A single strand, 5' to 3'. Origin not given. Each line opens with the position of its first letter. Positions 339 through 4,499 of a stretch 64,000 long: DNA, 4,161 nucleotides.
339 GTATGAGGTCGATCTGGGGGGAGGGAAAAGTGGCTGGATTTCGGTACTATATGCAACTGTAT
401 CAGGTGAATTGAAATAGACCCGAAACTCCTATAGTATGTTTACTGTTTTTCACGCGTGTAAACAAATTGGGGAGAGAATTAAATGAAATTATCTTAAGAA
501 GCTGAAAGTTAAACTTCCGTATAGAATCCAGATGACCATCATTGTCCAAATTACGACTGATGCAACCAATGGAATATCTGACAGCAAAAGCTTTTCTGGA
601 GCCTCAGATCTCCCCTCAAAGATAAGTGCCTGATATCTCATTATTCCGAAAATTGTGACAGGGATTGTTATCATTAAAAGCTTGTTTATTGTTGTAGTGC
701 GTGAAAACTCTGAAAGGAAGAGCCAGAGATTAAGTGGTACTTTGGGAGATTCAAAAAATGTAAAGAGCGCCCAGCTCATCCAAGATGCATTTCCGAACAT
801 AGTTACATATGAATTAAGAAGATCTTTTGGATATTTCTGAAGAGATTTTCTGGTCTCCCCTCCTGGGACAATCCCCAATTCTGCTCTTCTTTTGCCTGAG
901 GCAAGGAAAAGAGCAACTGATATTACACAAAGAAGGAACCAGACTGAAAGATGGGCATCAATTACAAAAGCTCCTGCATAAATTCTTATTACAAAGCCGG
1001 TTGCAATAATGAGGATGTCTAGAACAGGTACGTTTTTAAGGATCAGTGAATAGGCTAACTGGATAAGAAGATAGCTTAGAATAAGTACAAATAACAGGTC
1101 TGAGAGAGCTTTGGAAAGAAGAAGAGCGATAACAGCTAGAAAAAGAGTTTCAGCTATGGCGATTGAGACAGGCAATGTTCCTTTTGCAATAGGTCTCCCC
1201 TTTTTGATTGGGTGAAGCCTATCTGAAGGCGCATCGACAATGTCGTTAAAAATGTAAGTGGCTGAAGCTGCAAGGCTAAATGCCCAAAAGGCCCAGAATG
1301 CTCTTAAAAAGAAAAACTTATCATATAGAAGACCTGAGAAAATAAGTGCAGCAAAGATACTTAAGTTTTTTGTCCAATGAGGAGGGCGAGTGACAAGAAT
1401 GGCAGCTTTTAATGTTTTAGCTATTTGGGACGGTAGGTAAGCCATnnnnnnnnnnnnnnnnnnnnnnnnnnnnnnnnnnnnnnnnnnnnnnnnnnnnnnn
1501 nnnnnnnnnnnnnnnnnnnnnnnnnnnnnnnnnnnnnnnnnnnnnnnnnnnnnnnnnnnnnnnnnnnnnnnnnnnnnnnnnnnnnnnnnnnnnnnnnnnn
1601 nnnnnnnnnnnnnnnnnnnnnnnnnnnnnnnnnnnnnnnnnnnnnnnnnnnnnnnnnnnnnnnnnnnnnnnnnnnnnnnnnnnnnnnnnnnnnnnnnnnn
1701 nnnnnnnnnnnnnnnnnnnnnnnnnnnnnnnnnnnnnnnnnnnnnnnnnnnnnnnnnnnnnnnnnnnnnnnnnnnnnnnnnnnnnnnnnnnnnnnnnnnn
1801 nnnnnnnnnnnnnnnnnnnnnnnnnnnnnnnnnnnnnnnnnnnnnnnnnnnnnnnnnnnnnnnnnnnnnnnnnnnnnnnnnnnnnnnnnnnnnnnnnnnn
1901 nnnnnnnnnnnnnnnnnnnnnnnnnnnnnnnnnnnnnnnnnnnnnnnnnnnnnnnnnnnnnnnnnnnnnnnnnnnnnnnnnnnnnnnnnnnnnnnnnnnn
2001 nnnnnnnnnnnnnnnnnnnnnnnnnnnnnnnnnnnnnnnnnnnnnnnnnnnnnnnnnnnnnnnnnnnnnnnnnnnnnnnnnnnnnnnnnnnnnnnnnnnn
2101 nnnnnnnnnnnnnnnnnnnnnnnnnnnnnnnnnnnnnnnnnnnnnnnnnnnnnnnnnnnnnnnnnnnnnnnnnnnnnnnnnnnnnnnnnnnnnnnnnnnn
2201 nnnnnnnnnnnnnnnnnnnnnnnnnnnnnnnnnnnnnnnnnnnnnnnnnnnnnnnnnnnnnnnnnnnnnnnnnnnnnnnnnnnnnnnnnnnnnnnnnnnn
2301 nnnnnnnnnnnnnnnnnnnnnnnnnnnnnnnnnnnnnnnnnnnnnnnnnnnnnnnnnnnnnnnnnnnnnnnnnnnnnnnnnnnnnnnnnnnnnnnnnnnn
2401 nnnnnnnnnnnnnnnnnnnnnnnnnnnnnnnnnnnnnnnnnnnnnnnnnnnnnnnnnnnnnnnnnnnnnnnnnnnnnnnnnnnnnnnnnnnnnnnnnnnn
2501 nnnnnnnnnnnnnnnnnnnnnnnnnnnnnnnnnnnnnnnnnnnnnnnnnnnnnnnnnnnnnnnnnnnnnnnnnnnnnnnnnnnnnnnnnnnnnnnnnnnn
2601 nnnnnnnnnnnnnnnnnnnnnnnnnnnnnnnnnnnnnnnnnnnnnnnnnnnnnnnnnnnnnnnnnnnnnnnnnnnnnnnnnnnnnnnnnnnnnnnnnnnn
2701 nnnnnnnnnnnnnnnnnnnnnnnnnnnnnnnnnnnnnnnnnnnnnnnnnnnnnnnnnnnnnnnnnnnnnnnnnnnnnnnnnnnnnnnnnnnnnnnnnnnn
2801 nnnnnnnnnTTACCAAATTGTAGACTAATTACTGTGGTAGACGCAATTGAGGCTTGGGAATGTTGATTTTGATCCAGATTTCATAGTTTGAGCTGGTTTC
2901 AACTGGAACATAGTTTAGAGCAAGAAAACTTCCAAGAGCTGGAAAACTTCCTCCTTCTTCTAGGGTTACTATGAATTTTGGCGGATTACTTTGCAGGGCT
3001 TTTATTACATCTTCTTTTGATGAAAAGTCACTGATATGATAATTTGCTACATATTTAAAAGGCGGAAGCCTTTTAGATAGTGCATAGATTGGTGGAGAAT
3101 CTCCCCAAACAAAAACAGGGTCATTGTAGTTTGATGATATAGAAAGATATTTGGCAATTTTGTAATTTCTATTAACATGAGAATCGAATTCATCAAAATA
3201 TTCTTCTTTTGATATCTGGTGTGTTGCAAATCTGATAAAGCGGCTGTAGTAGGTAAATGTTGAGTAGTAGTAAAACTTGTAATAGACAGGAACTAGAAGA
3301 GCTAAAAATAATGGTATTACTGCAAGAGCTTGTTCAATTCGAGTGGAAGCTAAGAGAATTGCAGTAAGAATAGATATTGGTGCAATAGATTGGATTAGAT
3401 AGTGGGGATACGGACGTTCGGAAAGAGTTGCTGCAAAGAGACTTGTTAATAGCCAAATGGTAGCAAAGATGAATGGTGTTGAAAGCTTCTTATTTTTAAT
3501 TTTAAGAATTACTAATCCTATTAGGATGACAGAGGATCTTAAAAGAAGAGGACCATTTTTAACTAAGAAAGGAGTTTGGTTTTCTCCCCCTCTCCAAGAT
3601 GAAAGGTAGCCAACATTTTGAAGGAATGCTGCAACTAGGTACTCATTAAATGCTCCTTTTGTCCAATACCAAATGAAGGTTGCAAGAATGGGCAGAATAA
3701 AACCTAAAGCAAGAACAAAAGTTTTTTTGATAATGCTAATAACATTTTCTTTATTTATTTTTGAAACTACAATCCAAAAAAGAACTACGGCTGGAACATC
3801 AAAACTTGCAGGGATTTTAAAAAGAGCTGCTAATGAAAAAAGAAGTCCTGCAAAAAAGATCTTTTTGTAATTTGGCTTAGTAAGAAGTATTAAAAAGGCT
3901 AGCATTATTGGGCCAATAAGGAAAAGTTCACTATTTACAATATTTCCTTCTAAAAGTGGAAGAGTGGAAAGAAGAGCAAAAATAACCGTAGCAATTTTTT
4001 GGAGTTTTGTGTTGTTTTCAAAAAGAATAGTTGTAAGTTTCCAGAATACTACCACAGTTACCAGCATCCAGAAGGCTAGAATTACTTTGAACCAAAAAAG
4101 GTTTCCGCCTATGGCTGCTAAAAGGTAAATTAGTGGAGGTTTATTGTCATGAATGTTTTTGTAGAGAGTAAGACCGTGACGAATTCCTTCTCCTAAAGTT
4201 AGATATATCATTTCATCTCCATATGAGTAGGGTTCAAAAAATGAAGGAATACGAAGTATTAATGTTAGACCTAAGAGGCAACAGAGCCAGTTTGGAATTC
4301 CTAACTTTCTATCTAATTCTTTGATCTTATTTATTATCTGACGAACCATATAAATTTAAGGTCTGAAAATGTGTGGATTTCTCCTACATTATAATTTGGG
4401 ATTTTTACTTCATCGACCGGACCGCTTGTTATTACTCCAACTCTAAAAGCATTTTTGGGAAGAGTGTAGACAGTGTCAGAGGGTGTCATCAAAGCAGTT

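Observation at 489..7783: Carrier-lipid glycan cluster: UbiA prenyltransferase + WecA-like + 2 GT-C + processive GT2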

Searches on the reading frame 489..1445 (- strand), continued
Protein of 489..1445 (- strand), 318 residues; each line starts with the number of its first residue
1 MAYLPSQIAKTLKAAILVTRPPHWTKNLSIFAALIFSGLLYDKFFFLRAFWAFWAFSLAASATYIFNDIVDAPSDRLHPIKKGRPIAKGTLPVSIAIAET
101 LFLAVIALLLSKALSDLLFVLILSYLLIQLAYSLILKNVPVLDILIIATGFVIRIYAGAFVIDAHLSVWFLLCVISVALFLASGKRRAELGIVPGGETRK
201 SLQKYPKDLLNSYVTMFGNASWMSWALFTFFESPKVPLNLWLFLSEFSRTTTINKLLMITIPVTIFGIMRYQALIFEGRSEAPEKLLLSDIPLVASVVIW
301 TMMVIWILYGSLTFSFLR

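Call 63: search_protein_families(library=ncbifam, proteins=[L018:4473-5621:-, L015:4047-5006:-], max_evalue=0.001)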
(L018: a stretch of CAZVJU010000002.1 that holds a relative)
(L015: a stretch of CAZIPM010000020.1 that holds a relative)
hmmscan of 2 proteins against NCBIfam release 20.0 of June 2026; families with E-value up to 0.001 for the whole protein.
L018:4473-5621:- (383 aa): 28 families (the best 25 are shown)
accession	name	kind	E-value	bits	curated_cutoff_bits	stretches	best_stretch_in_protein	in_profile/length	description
TIGR01181.1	dTDP_gluc_dehyt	equivalog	2.6e-46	158.2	365.1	1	58-372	1-315/321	dTDP-glucose 4,6-dehydratase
TIGR04180.1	EDH_00030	hypoth_equivalog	3.2e-39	134.8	475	1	59-354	1-295/297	NAD-dependent 4,6-dehydratase LegB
TIGR01179.1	galE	equivalog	7.9e-36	123.5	262.3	1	58-373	1-330/332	UDP-glucose 4-epimerase GalE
NF008872.0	PRK11908.1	equivalog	1.6e-33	116.2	294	1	56-377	1-344/349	bifunctional UDP-4-keto-pentose/UDP-xylose synthase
NF005998.1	PRK08125.1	equivalog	2.5e-33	115.4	777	1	43-368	302-649/649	bifunctional UDP-4-amino-4-deoxy-L-arabinose formyltransferase/UDP-glucuronic acid oxidase ArnA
NF007490.0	PRK10084.1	subfamily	7.7e-29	100.8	649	1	58-373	2-339/361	dTDP-glucose 4,6-dehydratase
NF007582.0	PRK10217.1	equivalog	3.7e-27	95.4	698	1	56-370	1-333/355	dTDP-glucose 4,6-dehydratase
TIGR02197.1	heptose_epim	equivalog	4.3e-27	95.1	274.6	1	59-368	1-313/316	ADP-glyceromanno-heptose 6-epimerase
NF011728.1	PRK15181.1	equivalog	1.5e-26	93.3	760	1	47-369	6-338/348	Vi polysaccharide biosynthesis UDP-N-acetylglucosaminuronic acid C-4 epimerase TviC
NF007956.0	PRK10675.1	subfamily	3.2e-19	69.2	394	1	58-366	2-327/338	UDP-glucose 4-epimerase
NF047922.1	GDPFucSynFcl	equivalog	6.6e-19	68.5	500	1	57-371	3-304/308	GDP-L-fucose synthase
TIGR02622.1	CDP_4_6_dhtase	equivalog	8.7e-17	61.3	278.45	1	56-376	4-339/352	CDP-glucose 4,6-dehydratase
NF008360.0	PRK11150.1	equivalog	1.7e-15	57.1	452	1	59-319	2-254/310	ADP-glyceromanno-heptose 6-epimerase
TIGR01472.1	gmd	equivalog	5.8e-14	52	415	1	130-366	80-336/342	GDP-mannose 4,6-dehydratase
NF043036.1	ErythonDh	equivalog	4.2e-12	45.9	325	1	58-233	2-176/321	D-erythronate dehydrogenase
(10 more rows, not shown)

L015:4047-5006:- (320 aa): 30 families (the best 25 are shown)
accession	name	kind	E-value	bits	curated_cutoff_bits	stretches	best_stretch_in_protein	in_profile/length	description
TIGR01181.1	dTDP_gluc_dehyt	equivalog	1e-44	152.9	365.1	1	3-313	1-314/321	dTDP-glucose 4,6-dehydratase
TIGR04180.1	EDH_00030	hypoth_equivalog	2.5e-39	135.1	475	1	4-296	1-295/297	NAD-dependent 4,6-dehydratase LegB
TIGR01179.1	galE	equivalog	2.2e-37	128.6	262.3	1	3-308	1-323/332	UDP-glucose 4-epimerase GalE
NF008872.0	PRK11908.1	equivalog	8.5e-36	123.7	294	1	2-312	2-337/349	bifunctional UDP-4-keto-pentose/UDP-xylose synthase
NF005998.1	PRK08125.1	equivalog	8.4e-31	107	777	1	3-310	317-649/649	bifunctional UDP-4-amino-4-deoxy-L-arabinose formyltransferase/UDP-glucuronic acid oxidase ArnA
TIGR02197.1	heptose_epim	equivalog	1.1e-29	103.6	274.6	1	4-311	1-314/316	ADP-glyceromanno-heptose 6-epimerase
NF011728.1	PRK15181.1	equivalog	2.3e-27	95.9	760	1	4-315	18-342/348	Vi polysaccharide biosynthesis UDP-N-acetylglucosaminuronic acid C-4 epimerase TviC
NF007490.0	PRK10084.1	subfamily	2.6e-25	89.2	649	1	3-312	2-336/361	dTDP-glucose 4,6-dehydratase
NF007582.0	PRK10217.1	equivalog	1.8e-23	83.2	698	1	1-310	1-331/355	dTDP-glucose 4,6-dehydratase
NF007956.0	PRK10675.1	subfamily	2.2e-20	73.1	394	1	3-309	2-328/338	UDP-glucose 4-epimerase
TIGR02622.1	CDP_4_6_dhtase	equivalog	5.2e-18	65.3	278.45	1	3-312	6-332/352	CDP-glucose 4,6-dehydratase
NF041015.1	UDPsulfquin_syn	equivalog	3.3e-15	55.9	575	1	188-265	236-314/384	UDP-sulfoquinovose synthase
TIGR03466.1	HpnA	hypoth_equivalog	8.2e-15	54.5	367.65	1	3-299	2-282/327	hopanoid-associated sugar epimerase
NF008360.0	PRK11150.1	equivalog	9.5e-13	48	452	1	4-260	2-253/310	ADP-glyceromanno-heptose 6-epimerase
NF047922.1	GDPFucSynFcl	equivalog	4.2e-12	46.1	500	1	86-311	71-302/308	GDP-L-fucose synthase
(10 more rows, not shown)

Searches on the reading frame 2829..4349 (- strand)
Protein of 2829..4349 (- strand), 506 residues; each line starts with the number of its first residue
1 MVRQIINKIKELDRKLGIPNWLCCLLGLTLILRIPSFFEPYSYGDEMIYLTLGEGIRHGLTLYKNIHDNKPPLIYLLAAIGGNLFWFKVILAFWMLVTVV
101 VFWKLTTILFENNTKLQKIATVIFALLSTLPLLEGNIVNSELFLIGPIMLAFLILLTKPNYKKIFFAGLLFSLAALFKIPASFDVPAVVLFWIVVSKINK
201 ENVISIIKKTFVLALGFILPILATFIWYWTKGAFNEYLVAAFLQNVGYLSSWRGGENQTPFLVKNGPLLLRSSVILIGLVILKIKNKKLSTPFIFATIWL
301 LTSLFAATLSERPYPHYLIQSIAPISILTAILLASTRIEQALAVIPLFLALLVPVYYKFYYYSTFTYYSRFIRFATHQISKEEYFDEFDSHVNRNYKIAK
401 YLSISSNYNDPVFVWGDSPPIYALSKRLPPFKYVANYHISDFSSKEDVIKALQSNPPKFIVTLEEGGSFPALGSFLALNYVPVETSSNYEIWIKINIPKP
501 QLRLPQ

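Call 3: search_protein_families(library=pfam, proteins=[window:2829-4349:-], max_evalue=0.01)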
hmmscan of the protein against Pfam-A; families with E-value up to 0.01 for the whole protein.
window:2829-4349:- (506 aa): 0 families

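Call 4: search_protein_families(library=ncbifam, proteins=[window:2829-4349:-], max_evalue=0.01)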
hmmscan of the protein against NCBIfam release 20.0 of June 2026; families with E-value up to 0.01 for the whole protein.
window:2829-4349:- (506 aa): 0 families
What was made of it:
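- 2829..4349 (-): GTC1: GT-C fold glycosyltransferase that uses a lipid-linked donor outside the membrane. It is the near-universal GT-C of the cluster. No Pfam or NCBIfam hit (calls 3, 4).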

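Call 23: find_homologous_proteins(query=window:2829-4349:-, max_evalue=0.00001)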
Query window:2829-4349:- (506 aa): 1570 proteins with E <= 0.00001 among 8000 candidates; the best 120 are listed.
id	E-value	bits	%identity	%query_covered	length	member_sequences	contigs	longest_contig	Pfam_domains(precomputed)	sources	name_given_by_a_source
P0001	0.0e+0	1115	100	100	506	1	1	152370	-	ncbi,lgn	ncbi:MAG TPA: hypothetical protein VF185_00960 [Patescibacteria group bacterium]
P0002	4.6e-290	981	85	100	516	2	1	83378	-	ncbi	-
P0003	1.3e-248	844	73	100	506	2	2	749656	PF27757.1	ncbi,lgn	-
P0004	1.5e-189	649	60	96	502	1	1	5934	-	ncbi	-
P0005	3.5e-189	648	60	96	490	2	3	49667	PF27757.1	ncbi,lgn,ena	-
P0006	2.9e-188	645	58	96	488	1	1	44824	-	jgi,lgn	jgi:hypothetical protein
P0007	1.1e-187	643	60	98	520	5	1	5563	-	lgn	-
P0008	3.8e-187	641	59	96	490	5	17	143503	PF27757.1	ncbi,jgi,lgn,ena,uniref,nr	ncbi:hypothetical protein A2210_02685 [Candidatus Woesebacteria bacterium RIFOXYA1_FULL_40_18]|unire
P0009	4.0e-187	641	59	92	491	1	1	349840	PF13231.13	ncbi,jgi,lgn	-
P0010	8.8e-187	640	60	97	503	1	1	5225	-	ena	-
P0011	1.9e-186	639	59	98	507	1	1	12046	-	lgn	-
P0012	3.1e-185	635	58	95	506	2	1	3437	-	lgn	-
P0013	1.5e-184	633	58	98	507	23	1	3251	PF27757.1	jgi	-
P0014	1.5e-184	633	58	96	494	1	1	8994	PF27757.1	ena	-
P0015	1.7e-184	632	59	96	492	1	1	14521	-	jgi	jgi:hypothetical protein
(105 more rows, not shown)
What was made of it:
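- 2829..4349 (-): Sources name homologs ArnT-like or GT39 (call 23).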

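Call 31: predict_structure(alignment_id=A1)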
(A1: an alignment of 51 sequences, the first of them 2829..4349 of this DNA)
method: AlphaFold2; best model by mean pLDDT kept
length: 506 residues; sequences in the alignment: 51
mean_pLDDT: 88.9   pTM: 0.88
mean pLDDT of the five models: 88.9, 88.8, 88.7, 86.2, 85.8
residues with pLDDT >= 90: 340; 70-90: 122; 50-70: 32; < 50: 12
segments of 3 or more residues with pLDDT < 50: 439-441, 501-506
pLDDT, mean of each block of 10 residues (from residue 1): 76 80 96 92 85 93 86 92 93 96 97 96 94 69 95 94 98 92 94 95 97 97 94 89 68 58 83 94 96 98 90 84 98 95 96 89 88 97 92 95 94 91 93 63 76 93 89 93 94 77 46
secondary structure, 60 per line:
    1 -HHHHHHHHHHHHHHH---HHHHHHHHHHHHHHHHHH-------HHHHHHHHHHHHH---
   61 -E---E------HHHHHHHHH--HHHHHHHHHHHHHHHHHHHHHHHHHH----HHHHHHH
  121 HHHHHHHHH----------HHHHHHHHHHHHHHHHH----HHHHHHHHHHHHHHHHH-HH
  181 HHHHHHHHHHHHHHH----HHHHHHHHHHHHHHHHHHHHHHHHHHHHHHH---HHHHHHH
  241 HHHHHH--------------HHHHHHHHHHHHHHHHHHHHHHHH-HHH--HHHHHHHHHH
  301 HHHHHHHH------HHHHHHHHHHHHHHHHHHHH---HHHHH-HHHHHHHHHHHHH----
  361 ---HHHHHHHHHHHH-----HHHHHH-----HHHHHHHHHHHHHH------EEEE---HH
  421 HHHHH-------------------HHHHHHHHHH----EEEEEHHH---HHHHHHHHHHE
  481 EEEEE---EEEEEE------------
elements in order: H2-16 H20-37 H45-57 H73-81 H84-109 H114-129 H140-156 H161-177 H179-195 H200-230 H234-246 H261-284 H291-308 H315-334 H338-342 H344-356 H364-375 H381-386 H392-405 E412-415 H419-425 H445-454 E459-463 H470-479 E480-485 E489-494
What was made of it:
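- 2829..4349 (-): AlphaFold pLDDT 88.9, pTM 0.88 (call 31).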

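Call 33: fold_search(model_id=the predicted structure, library=pdb)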
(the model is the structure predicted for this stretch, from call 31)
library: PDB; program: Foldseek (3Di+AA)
matches with E <= 10: 231; with E <= 0.001: 14
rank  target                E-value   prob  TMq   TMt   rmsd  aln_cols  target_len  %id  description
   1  8age_A                8.2e-06  1.00  0.48  0.40  12.1       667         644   11  Structure of yeast oligosaccharylransferase complex with acceptor peptide bound (released 2022-12-07)
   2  8agc_A                1.1e-05  1.00  0.45  0.34  14.0       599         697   12  Structure of yeast oligosaccharylransferase complex with lipid-linked oligosaccharide and non-acceptor peptide bound (released 2022-12-07)
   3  7zlg_A                1.3e-05  1.00  0.45  0.36  11.3       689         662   12  Cryo-EM structure of C-mannosyltransferase CeDPY19, in complex with acceptor peptide and bound to CMT2-Fab and anti-Fa (released 2023-01-11)
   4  3waj                  1.8e-05  1.00  0.42  0.29  15.2       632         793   13  Crystal structure of the Archaeoglobus fulgidus oligosaccharyltransferase (O29867_ARCFU) complex with Zn and sulfate (released 2013-10-30)
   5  8agb_A                2.1e-05  1.00  0.44  0.36  13.8       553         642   12  Structure of yeast oligosaccharylransferase complex with lipid-linked oligosaccharide bound (released 2022-12-07)
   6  8b6l_I                3.9e-05  1.00  0.46  0.36  12.2       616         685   12  Subtomogram average of the human Sec61-TRAP-OSTA-translocon (released 2022-12-07)
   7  3wak                  4.9e-05  1.00  0.43  0.28  16.2       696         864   11  Crystal structure of the Archaeoglobus fulgidus oligosaccharyltransferase (O29867_ARCFU) in the apo form (released 2013-10-30)
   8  9n9j_I                5.8e-05  1.00  0.44  0.34  13.6       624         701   12  Structure of a GRP94 folding intermediate engaged with a CCDC134- and FKBP11-bound secretory translocon (released 2025-11-19)
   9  5f15                  1.3e-04  1.00  0.53  0.51  10.2       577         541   13  Crystal Structure of ArnT from Cupriavidus metallidurans bound to Undecaprenyl phosphate (released 2016-02-17)
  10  6ezn_F                1.5e-04  1.00  0.44  0.36  13.3       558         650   12  Cryo-EM structure of the yeast oligosaccharyltransferase (OST) complex (released 2018-01-17)
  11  6s7o_A                1.7e-04  1.00  0.46  0.37  13.0       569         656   13  Cryo-EM structure of human oligosaccharyltransferase complex OST-A (released 2019-12-18)
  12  6c26_A                1.7e-04  1.00  0.44  0.36  13.9       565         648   12  The Cryo-EM structure of a eukaryotic oligosaccharyl transferase complex (released 2018-01-31)
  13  6s7t_A                2.0e-04  1.00  0.41  0.32  12.9       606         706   12  Cryo-EM structure of human oligosaccharyltransferase complex OST-B (released 2019-12-18)
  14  5ezm                  4.7e-04  1.00  0.53  0.51  10.7       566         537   12  Crystal Structure of ArnT from Cupriavidus metallidurans in the apo state (released 2016-02-17)
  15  9s6t_A                1.3e-03  1.00  0.43  0.45  10.8       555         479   13  Ternary cryo-EM structure of chicken ALG12 with Dol25-PP-GlcNAc2Man7, Dol25-P-Man, and Fab (released 2026-03-18)
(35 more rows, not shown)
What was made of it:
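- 2829..4349 (-): Foldseek PDB hits: STT3, DPY19, AglB, ArnT (TM 0.53), ALG12, PMT, PglB and AftD (call 33).
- On Three-component pentofuranose system (PPPRS + flippase + GT-C): GTC1 has a GT-C fold (calls 31, 33).
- Checked: It gives a confident AlphaFold model (pLDDT 88.9, call 31) whose PDB matches are all GT-C enzymes (call 33).
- GT-C fold of GTC1: calls 31 and 33. The top fold hits of GTC1 include oligosaccharyltransferases and PMTs (call 33). AftD and Emb proteins appear among the fold hits (call 33).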

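Call 36: search_solved_structures(query=A1, max_evalue=1)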
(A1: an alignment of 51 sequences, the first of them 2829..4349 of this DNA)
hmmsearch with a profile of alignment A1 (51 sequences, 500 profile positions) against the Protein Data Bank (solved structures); distinct sequences matched with E-value up to 1: 1.
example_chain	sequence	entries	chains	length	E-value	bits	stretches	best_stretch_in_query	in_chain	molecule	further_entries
3fzq_A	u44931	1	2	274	0.92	11.2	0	398-493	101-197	Putative hydrolase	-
